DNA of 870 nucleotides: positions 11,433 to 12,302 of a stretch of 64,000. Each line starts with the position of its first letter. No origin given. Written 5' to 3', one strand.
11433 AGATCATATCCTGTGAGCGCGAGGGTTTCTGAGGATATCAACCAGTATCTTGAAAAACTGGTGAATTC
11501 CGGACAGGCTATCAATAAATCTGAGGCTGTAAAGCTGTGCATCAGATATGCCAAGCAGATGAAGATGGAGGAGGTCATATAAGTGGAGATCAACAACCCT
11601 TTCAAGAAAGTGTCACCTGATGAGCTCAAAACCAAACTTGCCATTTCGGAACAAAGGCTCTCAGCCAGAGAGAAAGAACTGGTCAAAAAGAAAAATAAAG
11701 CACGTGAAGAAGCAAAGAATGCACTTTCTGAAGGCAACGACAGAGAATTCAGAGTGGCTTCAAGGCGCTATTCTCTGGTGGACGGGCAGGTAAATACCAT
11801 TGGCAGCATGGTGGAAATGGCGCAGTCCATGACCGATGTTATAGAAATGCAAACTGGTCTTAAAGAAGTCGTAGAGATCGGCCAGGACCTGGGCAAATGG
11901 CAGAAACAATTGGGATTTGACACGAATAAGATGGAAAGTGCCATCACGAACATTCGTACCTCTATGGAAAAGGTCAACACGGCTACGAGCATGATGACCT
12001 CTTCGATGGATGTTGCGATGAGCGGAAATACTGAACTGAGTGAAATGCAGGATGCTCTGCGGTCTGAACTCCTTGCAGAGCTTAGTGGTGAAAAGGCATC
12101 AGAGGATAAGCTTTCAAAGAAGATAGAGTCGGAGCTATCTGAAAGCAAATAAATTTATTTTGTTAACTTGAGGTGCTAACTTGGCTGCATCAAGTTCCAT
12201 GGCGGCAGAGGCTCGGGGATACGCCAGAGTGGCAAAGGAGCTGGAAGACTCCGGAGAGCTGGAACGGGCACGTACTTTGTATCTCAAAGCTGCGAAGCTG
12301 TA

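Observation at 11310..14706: ESCRT-III (Snf7-like) plus Vps4-like MIT-AAA ATPase operon, with RHH and winged-helix partners, in a methanogen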

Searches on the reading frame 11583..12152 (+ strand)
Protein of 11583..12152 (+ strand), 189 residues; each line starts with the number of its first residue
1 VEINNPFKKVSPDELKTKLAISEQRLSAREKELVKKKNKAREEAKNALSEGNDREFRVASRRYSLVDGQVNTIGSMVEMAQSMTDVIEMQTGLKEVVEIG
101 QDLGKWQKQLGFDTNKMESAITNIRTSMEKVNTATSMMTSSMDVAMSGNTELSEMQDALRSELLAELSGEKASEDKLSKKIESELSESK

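Call 3: search_protein_families(library=pfam, proteins=[window:11583-12152:+], max_evalue=1)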
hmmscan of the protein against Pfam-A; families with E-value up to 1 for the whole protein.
window:11583-12152:+ (189 aa): 5 families
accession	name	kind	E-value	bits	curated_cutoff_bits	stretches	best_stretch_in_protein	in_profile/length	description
PF00700.27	Flagellin_C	-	0.0028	18.4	23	1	101-140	9-48/86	Bacterial flagellin C-terminal helical region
PF16055.10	DUF4798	-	0.011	16.1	27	1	27-90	13-76/100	Domain of unknown function (DUF4798)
PF03357.26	Snf7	-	0.098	12.8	27.3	1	17-177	4-163/171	Snf7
PF10167.14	BORCS8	-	0.16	12.3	25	1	93-152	41-99/112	BLOC-1-related complex sub-unit 8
PF09989.15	DUF2229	-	0.2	11.7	29.4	1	10-72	141-199/218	CoA enzyme activase uncharacterised domain (DUF2229)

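Call 4: search_protein_families(library=ncbifam, proteins=[window:11583-12152:+], max_evalue=1)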
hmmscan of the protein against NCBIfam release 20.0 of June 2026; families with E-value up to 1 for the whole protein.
window:11583-12152:+ (189 aa): 1 family
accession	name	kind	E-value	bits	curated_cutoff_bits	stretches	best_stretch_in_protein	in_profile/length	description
NF049871.2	cytotoxin_MakA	exception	0.014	14.4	320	1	69-144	120-197/354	alpha-pore-forming cytotoxin MakA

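Call 6: search_solved_structures(query=window:11583-12152:+, max_evalue=10, show_alignments=2)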
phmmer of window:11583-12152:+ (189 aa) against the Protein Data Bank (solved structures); distinct sequences matched with E-value up to 10: 1.
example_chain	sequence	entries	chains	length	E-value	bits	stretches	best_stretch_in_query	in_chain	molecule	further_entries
6qbi_A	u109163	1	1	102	0.3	15.1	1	99-134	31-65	Surface protein, mlp lipoprotein family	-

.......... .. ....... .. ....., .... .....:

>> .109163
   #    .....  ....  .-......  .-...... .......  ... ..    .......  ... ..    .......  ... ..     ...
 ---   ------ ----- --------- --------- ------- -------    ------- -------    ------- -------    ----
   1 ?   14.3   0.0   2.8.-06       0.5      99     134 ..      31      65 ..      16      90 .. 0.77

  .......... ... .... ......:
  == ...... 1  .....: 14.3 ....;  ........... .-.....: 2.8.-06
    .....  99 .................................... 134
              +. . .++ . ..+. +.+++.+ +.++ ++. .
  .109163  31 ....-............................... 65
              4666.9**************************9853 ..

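Call 7: find_homologous_proteins(query=window:11583-12152:+, max_evalue=0.001)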
Query window:11583-12152:+ (189 aa): 74 proteins with E <= 0.001 among 320 candidates.
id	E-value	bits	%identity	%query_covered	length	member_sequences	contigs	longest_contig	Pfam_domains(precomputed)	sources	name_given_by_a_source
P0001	1.1e-106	372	99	100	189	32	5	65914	-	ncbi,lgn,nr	ncbi:MAG: hypothetical protein A4E23_01546 [Methanomethylovorans sp. PtaU1.Bin073]|nr:MAG: hypotheti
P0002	8.8e-106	369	98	100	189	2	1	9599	-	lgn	-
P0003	1.3e-105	369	98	100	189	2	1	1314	-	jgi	-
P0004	4.6e-98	344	91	100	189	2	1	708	-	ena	-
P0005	2.9e-95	335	89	100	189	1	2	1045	-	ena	-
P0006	1.8e-88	313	81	100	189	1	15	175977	-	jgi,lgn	jgi:hypothetical protein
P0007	3.5e-88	312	81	98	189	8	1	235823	-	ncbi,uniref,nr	ncbi:hypothetical protein [Methanolobus vulcani]|uniref:Snf7 family protein n=1 Tax=Methanolobus vul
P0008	8.2e-88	311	80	99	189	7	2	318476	-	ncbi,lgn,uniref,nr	ncbi:hypothetical protein [Methanolobus bombayensis]|uniref:hypothetical protein n=1 Tax=Methanolobu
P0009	1.6e-87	310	79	99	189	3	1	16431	-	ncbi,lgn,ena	-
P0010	3.6e-87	309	80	100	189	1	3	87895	-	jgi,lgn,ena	jgi:chaperonin cofactor prefoldin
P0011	1.6e-86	307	80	99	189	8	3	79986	-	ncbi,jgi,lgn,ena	-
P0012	3.1e-86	306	81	99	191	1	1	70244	-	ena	-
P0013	4.0e-86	305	80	99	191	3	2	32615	-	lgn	-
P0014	6.9e-86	305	80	99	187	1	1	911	-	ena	-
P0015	7.7e-86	304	80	99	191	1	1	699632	-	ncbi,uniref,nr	ncbi:hypothetical protein J2755_000234 [Methanohalophilus levihalophilus]|uniref:hypothetical protei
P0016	1.1e-85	304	80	99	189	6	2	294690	-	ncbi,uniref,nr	ncbi:hypothetical protein LI82_05890 [Methanococcoides methylutens]|uniref:Snf7 family protein n=1 T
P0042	5.8e-79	282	74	94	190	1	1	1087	-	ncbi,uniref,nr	ncbi:hypothetical protein D5R95_02625 [Methanosalsum natronophilum]|uniref:Snf7 family protein n=1 T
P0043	1.5e-78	281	73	99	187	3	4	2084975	-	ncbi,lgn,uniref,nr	ncbi:hypothetical protein [Methanohalophilus portucalensis]|uniref:Snf7 family protein n=2 Tax=Metha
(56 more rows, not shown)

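Call 24: predict_structure(alignment_id=A1)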
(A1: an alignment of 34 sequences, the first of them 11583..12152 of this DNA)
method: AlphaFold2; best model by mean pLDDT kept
length: 189 residues; sequences in the alignment: 34
mean_pLDDT: 79.3   pTM: 0.55
mean pLDDT of the five models: 79.3, 73.1, 71.3, 70.5, 68.7
residues with pLDDT >= 90: 30; 70-90: 126; 50-70: 22; < 50: 11
segments of 3 or more residues with pLDDT < 50: 1-8
pLDDT, mean of each block of 10 residues (from residue 1): 44 83 89 93 92 91 89 85 84 84 84 82 81 74 59 76 83 66 68
secondary structure, 60 per line:
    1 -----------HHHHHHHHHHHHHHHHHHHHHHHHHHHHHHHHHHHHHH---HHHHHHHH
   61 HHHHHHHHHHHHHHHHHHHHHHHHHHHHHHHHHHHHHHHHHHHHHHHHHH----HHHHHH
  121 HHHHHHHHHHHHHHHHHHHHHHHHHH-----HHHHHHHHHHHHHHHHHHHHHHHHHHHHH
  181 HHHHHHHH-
elements in order: H12-49 H53-110 H115-146 H152-188

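Call 28: search_protein_representatives(alignment_id=A1)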
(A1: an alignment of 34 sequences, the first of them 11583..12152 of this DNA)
Query: 34 sequences, 186 profile positions. Proteins with E-value up to 0.001 (for the whole library): 84; up to 1e-10: 57; up to 1e-30: 29. The best 84 are listed.
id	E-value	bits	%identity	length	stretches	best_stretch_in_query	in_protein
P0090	1.0e-75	269.6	-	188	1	1-185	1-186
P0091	3.3e-75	268.0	-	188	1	4-184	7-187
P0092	1.3e-64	233.5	-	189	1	3-184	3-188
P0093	2.6e-58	212.9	-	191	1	11-181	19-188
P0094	6.3e-56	205.1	-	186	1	1-181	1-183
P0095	1.3e-55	204.1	-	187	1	3-184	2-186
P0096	5.0e-55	202.2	-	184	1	3-183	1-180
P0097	5.9e-51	188.9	-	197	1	7-183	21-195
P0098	1.4e-50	187.7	-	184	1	3-183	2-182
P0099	2.4e-49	183.7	-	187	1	5-181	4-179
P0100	1.7e-46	174.4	-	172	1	22-185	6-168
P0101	6.9e-46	172.4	-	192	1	5-184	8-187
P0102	3.4e-45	170.1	-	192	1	7-180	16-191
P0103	4.9e-45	169.6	-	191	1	1-185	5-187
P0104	2.1e-44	167.6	-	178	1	13-182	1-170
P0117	1.5e-30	122.4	-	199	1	4-183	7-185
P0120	8.7e-26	106.9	-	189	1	5-179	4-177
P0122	1.1e-23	100.0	-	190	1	4-185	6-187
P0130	5.5e-18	81.4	-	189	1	1-183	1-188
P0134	6.0e-15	71.5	-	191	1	9-185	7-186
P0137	1.3e-13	67.2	-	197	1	6-180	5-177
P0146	2.4e-10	56.5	-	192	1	2-185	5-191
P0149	5.7e-10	55.3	-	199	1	1-184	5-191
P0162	4.3e-05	39.4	-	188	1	11-183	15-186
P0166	1.3e-04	37.9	-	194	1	3-185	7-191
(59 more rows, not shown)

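Call 31: search_protein_families(library=pfam, alignment_id=A2, max_evalue=0.01)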
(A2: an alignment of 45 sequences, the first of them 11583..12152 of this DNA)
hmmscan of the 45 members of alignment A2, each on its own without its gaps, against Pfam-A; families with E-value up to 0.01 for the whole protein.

A. member 1, window:11583-12152:+ (189 aa): 1 family
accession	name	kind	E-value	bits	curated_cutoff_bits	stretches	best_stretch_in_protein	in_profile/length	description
PF00700.27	Flagellin_C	-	0.0028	18.4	23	1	101-140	9-48/86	Bacterial flagellin C-terminal helical region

B. families by the number of members that match (of 45 scanned): 13 families
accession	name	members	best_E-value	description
PF03357.26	Snf7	11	1.2e-15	Snf7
PF04309.18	G3P_antiterm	1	0.0002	Glycerol-3-phosphate responsive antiterminator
PF07464.16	ApoLp-III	1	0.001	Apolipophorin-III precursor (apoLp-III)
PF04963.19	Sigma54_CBD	1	0.002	Sigma-54 factor, core binding domain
PF25289.1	DUF7877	1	0.0025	Domain of unknown function (DUF7877)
PF00700.27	Flagellin_C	1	0.0028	Bacterial flagellin C-terminal helical region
PF14523.12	Syntaxin_2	1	0.0032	Syntaxin-like protein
PF12128.14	DUF3584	1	0.0039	Protein of unknown function (DUF3584)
PF11802.13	CENP-K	1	0.0076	Centromere-associated protein K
PF19506.4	DUF6040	1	0.0076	Family of unknown function (DUF6040)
PF15294.11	Leu_zip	1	0.0085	Leucine zipper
PF02403.27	Seryl_tRNA_N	1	0.0093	Seryl-tRNA synthetase N-terminal domain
PF14106.11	DUF4279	1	0.0096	Domain of unknown function (DUF4279)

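Call 33: find_related_loci(query=A1, collection=genome_contigs, flank=10000)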
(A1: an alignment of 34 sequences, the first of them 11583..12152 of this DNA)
Query A1 (189 aa) in genome_contigs; peptide patterns used: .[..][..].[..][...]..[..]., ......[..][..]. (x = any residue, [..] = any of these).
92 stretches matched a pattern; 43 encode a relative of the query (tblastn E <= 1e-3); 43 distinct loci.
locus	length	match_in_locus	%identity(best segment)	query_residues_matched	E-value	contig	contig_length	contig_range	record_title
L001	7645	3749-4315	96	1-189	4e-119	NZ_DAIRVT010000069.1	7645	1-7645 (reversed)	MAG: Methanomethylovorans sp. isolate CTOTU29525 NODE_5137_length_7645_cov_13.810408, whole genome shotgun sequence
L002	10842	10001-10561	97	3-189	2e-118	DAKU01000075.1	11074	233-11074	MAG TPA_asm: Methanosarcinaceae archaeon UBA470 UBA470_contig_16144, whole genome shotgun sequence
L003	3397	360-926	95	1-189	2e-119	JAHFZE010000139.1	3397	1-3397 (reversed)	MAG: Methanomethylovorans sp. isolate MAG 282 R1_Bin_00312_4_000000000093, whole genome shotgun sequence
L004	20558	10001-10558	84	1-186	7e-104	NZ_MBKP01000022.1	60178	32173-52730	Methanolobus psychrotolerans strain YSF-03 NODE_23_length_59948_cov_35.686428, whole genome shotgun sequence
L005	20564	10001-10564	82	1-188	3e-101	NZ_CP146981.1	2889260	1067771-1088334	Methanolobus sp. WCC5 chromosome, complete genome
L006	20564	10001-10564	81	1-188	9e-101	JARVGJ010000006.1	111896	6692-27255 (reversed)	MAG: Methanolobus sp. isolate M17C-73-03 NODE_6_length_111896_cov_7.083984, whole genome shotgun sequence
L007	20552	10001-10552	82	3-186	2e-100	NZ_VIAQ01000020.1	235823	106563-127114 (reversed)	Methanolobus vulcani strain B1d B1D_S11_L001_R1_001_11__paired__contig_16, whole genome shotgun sequence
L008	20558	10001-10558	81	3-188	2e-100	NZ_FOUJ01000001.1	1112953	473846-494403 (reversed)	Methanolobus profundi strain Mob M, whole genome shotgun sequence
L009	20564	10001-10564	81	1-188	5e-100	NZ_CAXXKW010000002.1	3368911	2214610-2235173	MAG: uncultured Methanolobus sp. isolate 63462039-51cf-4655-9c85-af1f4e349c88 contig_2, whole genome shotgun sequence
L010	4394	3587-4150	79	1-188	4e-100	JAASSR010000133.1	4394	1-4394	MAG: Methanolobus sp. isolate KhS_metabat.2 KhS_C12476, whole genome shotgun sequence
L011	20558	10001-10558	80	3-188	1e-99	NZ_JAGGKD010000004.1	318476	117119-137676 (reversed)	Methanolobus bombayensis strain DSM 7082 Ga0451168_04, whole genome shotgun sequence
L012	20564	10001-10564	79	1-188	7e-100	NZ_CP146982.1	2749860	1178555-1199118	Methanolobus sp. ZRKC3 chromosome, complete genome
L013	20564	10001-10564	80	1-188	1e-99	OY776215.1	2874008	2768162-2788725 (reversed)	MAG: uncultured Methanolobus sp. isolate 56865bd2-6141-42f0-955c-5236203a12ea genome assembly, chromosome: 1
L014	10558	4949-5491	83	1-181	3e-99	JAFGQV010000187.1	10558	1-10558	MAG: Methanosarcinaceae archaeon isolate Zod_Metabat.786 k87_14252916, whole genome shotgun sequence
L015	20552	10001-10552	81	3-186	3e-99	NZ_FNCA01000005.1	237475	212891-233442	Methanolobus vulcani strain PL 12/M, whole genome shotgun sequence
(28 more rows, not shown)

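Call 47: list_cluster_members(proteins=[P0043, P0016, P0042])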
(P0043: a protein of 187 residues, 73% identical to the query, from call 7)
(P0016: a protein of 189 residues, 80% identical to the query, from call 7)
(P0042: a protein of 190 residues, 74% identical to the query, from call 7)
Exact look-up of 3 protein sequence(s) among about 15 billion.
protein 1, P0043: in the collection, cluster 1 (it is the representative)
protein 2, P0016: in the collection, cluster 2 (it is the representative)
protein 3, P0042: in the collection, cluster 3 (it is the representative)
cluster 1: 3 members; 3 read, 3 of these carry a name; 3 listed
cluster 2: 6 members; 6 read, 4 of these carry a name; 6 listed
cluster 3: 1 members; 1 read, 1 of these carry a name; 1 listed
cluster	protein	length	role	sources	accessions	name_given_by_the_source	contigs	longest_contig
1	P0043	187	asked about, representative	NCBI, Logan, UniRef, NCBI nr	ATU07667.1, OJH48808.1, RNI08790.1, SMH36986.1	hypothetical protein [Methanohalophilus portucalensis] | Snf7 family protein n=2 Tax=Methanohalophilus portucalensis TaxID=39664 ...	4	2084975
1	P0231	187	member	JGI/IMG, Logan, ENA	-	hypothetical protein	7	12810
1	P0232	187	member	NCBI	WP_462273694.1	hypothetical protein [Methanohalophilus sp.]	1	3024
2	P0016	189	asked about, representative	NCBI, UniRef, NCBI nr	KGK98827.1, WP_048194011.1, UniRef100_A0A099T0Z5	hypothetical protein LI82_05890 [Methanococcoides methylutens] | Snf7 family protein n=1 Tax=Methanococcoides methylutens TaxID=2226 RepID=A0A099T0Z5_METMT | hypothetical protein [Methanococcoides methylutens]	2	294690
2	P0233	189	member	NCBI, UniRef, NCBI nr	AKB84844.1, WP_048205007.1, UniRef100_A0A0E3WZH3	hypothetical protein [Methanococcoides methylutens] | Snf7 family protein n=1 Tax=Methanococcoides methylutens MM1 TaxID=1434104 ...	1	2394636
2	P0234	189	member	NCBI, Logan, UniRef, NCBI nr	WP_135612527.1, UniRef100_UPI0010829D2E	hypothetical protein [Methanococcoides sp. AM1] | hypothetical protein n=1 Tax=Methanococcoides sp. AM1 TaxID=1201011 RepID=UPI0010829D2E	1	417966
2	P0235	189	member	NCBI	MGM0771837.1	MAG: hypothetical protein ACQESU_09585 [Halobacteriota archaeon]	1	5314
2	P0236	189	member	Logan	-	-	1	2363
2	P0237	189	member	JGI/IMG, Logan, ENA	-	-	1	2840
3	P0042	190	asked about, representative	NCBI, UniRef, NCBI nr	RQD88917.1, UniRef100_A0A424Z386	hypothetical protein D5R95_02625 [Methanosalsum natronophilum] | Snf7 family protein n=1 Tax=Methanosalsum natronophilum TaxID=768733 ... | MAG: hypothetical protein D5R95_02625 [Methanosalsum natronophilum]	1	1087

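Call 76: search_protein_families(library=pfam, proteins=[P0117, P0120, P0122, P0130, P0134, P0137, P0146, P0149, P0162, P0166], max_evalue=0.01)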
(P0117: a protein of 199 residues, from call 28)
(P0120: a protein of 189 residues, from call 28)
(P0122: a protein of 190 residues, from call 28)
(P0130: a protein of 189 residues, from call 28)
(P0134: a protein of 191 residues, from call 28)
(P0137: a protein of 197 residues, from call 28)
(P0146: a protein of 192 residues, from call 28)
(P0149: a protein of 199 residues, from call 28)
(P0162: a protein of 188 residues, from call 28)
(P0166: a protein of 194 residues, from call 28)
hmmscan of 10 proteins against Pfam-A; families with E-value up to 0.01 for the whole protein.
P0117 (199 aa): 1 family
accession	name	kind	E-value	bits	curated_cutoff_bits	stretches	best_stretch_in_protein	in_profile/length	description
PF04309.18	G3P_antiterm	-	0.0002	21.3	27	1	93-179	28-114/173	Glycerol-3-phosphate responsive antiterminator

P0120 (189 aa): 0 families

P0122 (190 aa): 1 family
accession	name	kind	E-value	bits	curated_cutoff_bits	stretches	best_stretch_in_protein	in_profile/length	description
PF03357.26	Snf7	-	9e-07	29.1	27.3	1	16-172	3-161/171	Snf7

P0130 (189 aa): 1 family
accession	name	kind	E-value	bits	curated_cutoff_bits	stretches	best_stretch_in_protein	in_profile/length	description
PF03357.26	Snf7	-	5.7e-06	26.5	27.3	1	28-169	13-160/171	Snf7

P0134 (191 aa): 0 families

P0137 (197 aa): 0 families

P0146 (192 aa): 2 families
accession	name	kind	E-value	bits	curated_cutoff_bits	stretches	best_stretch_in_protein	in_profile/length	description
PF12128.14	DUF3584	-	0.0039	15.2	31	1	10-128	659-777/1191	Protein of unknown function (DUF3584)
PF19506.4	DUF6040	-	0.0076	16.2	23.4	0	9-112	8-111/233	Family of unknown function (DUF6040)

P0149 (199 aa): 0 families

P0162 (188 aa): 3 families
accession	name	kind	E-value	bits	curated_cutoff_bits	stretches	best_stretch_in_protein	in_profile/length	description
PF04963.19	Sigma54_CBD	-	0.002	18.4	22.9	0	113-180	109-174/185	Sigma-54 factor, core binding domain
PF14523.12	Syntaxin_2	-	0.0032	17.9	26.5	1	94-151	9-65/134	Syntaxin-like protein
PF02403.27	Seryl_tRNA_N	-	0.0093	16.6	28.2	1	95-162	32-99/108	Seryl-tRNA synthetase N-terminal domain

P0166 (194 aa): 0 families

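Call 77: search_solved_structures(query=A2, max_evalue=10, show_alignments=2)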
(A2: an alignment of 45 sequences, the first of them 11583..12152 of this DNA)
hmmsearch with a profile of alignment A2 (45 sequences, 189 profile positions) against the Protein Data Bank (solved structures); distinct sequences matched with E-value up to 10: 92 (the best 60 are shown).
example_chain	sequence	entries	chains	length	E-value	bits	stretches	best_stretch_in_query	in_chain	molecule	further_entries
9ftl_A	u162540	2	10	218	4.2e-09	39.3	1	4-172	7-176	Heimdallarchaeota archaeon AB_125 ESCRT-IIIB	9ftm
8wb6_A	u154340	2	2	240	1.4e-08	37.6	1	6-165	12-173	SNF7 isoform 1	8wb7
9jsd_A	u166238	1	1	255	1.2e-07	34.5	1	6-137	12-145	Vacuolar-sorting protein SNF7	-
5fd7_A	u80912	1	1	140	2.2e-07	33.8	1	7-137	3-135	Vacuolar-sorting protein SNF7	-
5fd9_A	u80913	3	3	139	3.8e-07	33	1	8-137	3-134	Vacuolar-sorting protein SNF7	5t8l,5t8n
9fn1_U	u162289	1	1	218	4e-07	32.9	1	2-140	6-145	Vps20/32/60-like protein (ESCRT-III)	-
7y9n_A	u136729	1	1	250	8.6e-07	31.8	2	102-159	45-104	Spike protein S2',5HB-H2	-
8v2q_A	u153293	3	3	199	2e-05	27.4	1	17-166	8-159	Charged multivesicular body protein 1b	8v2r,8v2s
13gm_C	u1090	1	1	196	7e-05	25.6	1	16-170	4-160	Charged multivesicular body protein 1a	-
3jc1_Ab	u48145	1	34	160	7.6e-05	25.4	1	17-166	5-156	Charged multivesicular body protein 1b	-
9s9j_A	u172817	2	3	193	8.4e-05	25.3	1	14-114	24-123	Cell division protein CdvB, Vps2 like protein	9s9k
6e8g_T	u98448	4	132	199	0.00026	23.7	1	17-166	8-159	Charged multivesicular body protein 1b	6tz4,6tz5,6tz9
2gd5_A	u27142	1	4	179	0.0014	21.3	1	6-169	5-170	Charged multivesicular body protein 3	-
3frt_A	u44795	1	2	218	0.0022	20.7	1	6-169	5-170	Charged multivesicular body protein 3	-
6kos_A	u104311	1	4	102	0.0052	19.5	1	37-129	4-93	SUWA (Super WA20)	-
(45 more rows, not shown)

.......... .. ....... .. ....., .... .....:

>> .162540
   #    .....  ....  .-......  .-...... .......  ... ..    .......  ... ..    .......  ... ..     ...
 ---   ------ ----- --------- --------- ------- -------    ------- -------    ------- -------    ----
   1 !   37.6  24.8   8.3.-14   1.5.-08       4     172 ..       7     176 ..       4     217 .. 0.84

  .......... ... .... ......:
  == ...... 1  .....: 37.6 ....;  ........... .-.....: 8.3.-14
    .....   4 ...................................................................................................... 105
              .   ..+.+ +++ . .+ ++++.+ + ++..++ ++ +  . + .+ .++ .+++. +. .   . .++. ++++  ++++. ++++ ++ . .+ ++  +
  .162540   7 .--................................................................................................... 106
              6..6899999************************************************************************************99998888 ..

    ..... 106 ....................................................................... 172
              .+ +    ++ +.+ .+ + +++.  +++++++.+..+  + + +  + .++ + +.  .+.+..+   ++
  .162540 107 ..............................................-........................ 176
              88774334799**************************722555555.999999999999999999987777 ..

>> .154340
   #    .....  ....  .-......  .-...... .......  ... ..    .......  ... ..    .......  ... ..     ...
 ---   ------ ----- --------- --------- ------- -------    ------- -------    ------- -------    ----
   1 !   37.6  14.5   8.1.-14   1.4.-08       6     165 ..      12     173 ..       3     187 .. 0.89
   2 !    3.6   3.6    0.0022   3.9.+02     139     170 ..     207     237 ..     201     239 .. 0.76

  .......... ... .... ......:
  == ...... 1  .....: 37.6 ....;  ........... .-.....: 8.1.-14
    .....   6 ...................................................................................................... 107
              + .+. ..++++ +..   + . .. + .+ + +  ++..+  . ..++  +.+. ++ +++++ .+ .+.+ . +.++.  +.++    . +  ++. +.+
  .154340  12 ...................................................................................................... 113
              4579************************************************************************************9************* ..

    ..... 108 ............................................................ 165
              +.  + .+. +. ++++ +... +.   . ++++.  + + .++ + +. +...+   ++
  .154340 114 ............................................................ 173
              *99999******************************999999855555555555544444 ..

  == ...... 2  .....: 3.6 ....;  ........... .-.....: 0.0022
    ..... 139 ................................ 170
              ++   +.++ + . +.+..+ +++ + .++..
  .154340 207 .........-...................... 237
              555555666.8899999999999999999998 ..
